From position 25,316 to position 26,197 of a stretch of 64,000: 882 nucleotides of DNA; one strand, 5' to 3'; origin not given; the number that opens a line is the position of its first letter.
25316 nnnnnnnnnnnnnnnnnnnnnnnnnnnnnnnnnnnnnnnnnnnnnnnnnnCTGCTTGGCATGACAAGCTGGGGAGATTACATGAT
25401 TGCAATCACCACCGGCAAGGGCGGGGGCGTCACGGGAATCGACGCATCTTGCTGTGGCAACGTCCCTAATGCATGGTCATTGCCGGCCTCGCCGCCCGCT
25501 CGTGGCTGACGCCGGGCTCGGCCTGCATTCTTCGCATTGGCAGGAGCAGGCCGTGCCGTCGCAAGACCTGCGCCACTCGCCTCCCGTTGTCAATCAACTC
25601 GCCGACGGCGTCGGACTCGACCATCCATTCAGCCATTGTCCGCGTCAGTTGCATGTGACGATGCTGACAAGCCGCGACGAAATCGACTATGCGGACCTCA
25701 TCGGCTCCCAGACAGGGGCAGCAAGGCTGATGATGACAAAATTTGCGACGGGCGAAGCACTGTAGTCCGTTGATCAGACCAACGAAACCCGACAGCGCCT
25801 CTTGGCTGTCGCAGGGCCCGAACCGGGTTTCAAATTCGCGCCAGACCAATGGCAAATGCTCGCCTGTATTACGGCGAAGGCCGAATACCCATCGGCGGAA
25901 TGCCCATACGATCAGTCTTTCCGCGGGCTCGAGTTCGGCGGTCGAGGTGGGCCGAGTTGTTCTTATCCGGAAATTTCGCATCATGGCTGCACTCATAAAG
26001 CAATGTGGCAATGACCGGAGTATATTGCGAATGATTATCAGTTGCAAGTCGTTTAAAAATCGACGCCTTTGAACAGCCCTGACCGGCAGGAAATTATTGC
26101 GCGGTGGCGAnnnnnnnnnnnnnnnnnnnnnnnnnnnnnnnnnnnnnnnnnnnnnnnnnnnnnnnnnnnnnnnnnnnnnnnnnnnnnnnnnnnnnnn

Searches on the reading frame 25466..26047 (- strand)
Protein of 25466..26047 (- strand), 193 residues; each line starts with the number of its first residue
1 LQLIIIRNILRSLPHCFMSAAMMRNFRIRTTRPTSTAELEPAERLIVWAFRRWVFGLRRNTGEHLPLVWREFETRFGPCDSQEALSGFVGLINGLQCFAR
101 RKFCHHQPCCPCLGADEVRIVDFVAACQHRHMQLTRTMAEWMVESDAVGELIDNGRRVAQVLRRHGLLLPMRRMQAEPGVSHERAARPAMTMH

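Call 3: search_protein_families(library=pfam, proteins=[window:25466-26047:-], max_evalue=0.01)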
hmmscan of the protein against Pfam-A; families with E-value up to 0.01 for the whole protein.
window:25466-26047:- (193 aa): 0 families

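Call 4: search_protein_families(library=ncbifam, proteins=[window:25466-26047:-], max_evalue=0.01)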
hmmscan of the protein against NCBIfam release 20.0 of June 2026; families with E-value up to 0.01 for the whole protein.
window:25466-26047:- (193 aa): 0 families

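Call 25: search_solved_structures(query=window:25466-26047:-, max_evalue=10, show_alignments=1)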
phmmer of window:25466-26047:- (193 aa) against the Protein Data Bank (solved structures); distinct sequences matched with E-value up to 10: 0.

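Call 37: find_homologous_proteins(query=window:25466-26047:-, max_evalue=0.001)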
Query window:25466-26047:- (193 aa): 15 proteins with E <= 0.001 among 115 candidates.
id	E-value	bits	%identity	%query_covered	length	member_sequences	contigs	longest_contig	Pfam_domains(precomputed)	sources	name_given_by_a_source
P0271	1.5e-113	395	100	89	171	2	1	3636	-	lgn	-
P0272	7.1e-58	213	58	83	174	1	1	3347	-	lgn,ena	-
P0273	1.3e-54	203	59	76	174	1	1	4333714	-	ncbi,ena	-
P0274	9.2e-51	190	58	80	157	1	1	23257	-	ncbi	ncbi:MAG: hypothetical protein ACE5H8_06885 [Alphaproteobacteria bacterium]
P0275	1.1e-49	187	55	83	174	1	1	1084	-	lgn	-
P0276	5.9e-49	184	54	83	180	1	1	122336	-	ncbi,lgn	-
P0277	4.3e-47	178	45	100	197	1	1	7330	-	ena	-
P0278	2.1e-43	166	55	73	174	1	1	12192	-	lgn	-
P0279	1.2e-41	160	54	74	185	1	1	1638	-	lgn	-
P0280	6.9e-38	148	49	83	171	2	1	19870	-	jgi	-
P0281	1.6e-37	147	49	69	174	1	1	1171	-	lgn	-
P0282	6.1e-30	122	45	68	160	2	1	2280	-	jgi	jgi:hypothetical protein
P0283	2.6e-24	104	43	77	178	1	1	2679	-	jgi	jgi:hypothetical protein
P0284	3.8e-24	103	38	83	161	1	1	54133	-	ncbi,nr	ncbi:MAG: hypothetical protein KIT81_04410 [Alphaproteobacteria bacterium]|nr:hypothetical protein [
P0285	6.2e-20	90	37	70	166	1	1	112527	-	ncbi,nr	ncbi:MAG: hypothetical protein KGJ66_08085 [Alphaproteobacteria bacterium]|nr:hypothetical protein [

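Call 38: find_encoding_contigs(protein=P0273, flank=6000, max_places=1)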
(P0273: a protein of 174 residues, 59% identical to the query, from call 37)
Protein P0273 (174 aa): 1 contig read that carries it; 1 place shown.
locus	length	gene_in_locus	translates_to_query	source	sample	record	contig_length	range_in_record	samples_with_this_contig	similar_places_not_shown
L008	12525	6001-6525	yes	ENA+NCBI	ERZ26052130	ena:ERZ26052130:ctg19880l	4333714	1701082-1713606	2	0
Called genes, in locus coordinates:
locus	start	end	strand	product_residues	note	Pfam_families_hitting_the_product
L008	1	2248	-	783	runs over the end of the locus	PF01425:Amidase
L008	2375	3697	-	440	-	PF00296:Bac_luciferase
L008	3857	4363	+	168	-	PF01613:Flavin_Reduct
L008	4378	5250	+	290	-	PF05368:NmrA, PF13460:NAD_binding_10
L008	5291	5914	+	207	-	PF02798:GST_N, PF13417:GST_N_3, PF13409:GST_N_2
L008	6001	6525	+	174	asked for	-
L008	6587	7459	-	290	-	PF13714:PEP_mutase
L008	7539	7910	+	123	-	PF00903:Glyoxalase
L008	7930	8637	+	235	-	PF08220:HTH_DeoR (weak), PF08279:HTH_11, PF19187:HTH_PafC (weak), PF13280:WYL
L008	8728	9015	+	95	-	-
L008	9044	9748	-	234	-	PF00117:GATase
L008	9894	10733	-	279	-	PF02475:TRM5-TYW2_MTfase (weak), PF05050:Methyltransf_21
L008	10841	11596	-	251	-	PF02798:GST_N, PF13417:GST_N_3, PF13409:GST_N_2, PF00043:GST_C, PF14497:GST_C_3 (weak)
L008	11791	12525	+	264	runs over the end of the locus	PF12728:HTH_17, PF14417:MEDS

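Call 39: find_encoding_contigs(protein=P0276, flank=6000, max_places=1)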
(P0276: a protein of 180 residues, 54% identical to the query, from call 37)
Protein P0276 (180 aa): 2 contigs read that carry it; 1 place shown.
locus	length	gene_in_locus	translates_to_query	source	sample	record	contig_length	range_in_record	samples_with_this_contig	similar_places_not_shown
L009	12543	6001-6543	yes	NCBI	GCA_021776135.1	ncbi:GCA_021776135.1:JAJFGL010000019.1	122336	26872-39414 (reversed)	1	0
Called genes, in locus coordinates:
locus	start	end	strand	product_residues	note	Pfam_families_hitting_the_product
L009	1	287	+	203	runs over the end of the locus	PF02734:Dak2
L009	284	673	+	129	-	PF03610:EIIA-man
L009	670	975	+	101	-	PF00381:PTS-HPr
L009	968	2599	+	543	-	PF05524:PEP-utilisers_N, PF00391:PEP-utilizers, PF02896:PEP-utilizers_C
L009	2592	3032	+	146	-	-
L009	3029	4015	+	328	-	PF02733:Dak1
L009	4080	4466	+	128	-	PF13366:PDDEXK_3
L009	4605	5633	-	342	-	PF01547:SBP_bac_1, PF13531:SBP_bac_11, PF13416:SBP_bac_8, PF13343:SBP_bac_6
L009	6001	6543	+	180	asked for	-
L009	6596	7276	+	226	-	PF01797:Y1_Tnp (weak)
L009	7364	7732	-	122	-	PF00216:Bac_DNA_binding (weak)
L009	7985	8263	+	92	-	PF06808:DctM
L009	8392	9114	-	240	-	PF01370:Epimerase, PF03435:Sacchrp_dh_NADP (weak), PF05368:NmrA, PF13460:NAD_binding_10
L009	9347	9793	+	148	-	-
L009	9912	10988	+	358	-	PF01555:N6_N4_Mtase, PF18755:RAMA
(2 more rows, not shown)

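Call 40: find_encoding_contigs(protein=P0274, flank=6000, max_places=1)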
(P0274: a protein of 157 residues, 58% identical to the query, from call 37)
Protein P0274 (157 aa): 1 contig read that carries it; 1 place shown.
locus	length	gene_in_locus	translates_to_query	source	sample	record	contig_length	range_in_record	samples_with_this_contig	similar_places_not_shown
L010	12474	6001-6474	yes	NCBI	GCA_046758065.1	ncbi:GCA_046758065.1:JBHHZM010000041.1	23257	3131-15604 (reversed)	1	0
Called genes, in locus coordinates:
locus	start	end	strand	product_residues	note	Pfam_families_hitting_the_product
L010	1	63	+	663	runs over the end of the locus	PF01578:Cytochrom_C_asm, PF16327:CcmF_C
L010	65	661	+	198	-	PF00578:AhpC-TSA, PF08534:Redoxin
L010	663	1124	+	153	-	PF03918:CcmH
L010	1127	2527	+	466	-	PF13428:TPR_14 (faint), PF23914:TPR_CcmH_CycH, PF13432:TPR_16 (faint), PF14559:TPR_19 (faint), PF07719:TPR_2 (faint), PF13174:TPR_6 (faint), PF13181:TPR_8 (faint), PF23914:TPR_CcmH_CycH, +1 more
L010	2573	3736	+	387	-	PF01266:DAO, PF13454:NAD_binding_9 (faint)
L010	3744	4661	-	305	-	PF00892:EamA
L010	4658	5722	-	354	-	PF02805:Ada_Zn_binding, PF00165:HTH_AraC (weak), PF12833:HTH_18, PF01035:DNA_binding_1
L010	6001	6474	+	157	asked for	-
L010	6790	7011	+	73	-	-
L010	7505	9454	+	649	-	PF00989:PAS, PF13188:PAS_8 (weak), PF08447:PAS_3, PF08448:PAS_4, PF13426:PAS_9, PF00512:HisKA, PF02518:HATPase_c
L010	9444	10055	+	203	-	PF00072:Response_reg, PF08281:Sigma70_r4_2, PF04545:Sigma70_r4 (weak), PF00196:GerE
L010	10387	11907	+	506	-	-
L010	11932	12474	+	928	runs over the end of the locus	PF00034:Cytochrom_C, PF13442:Cytochrome_CBB3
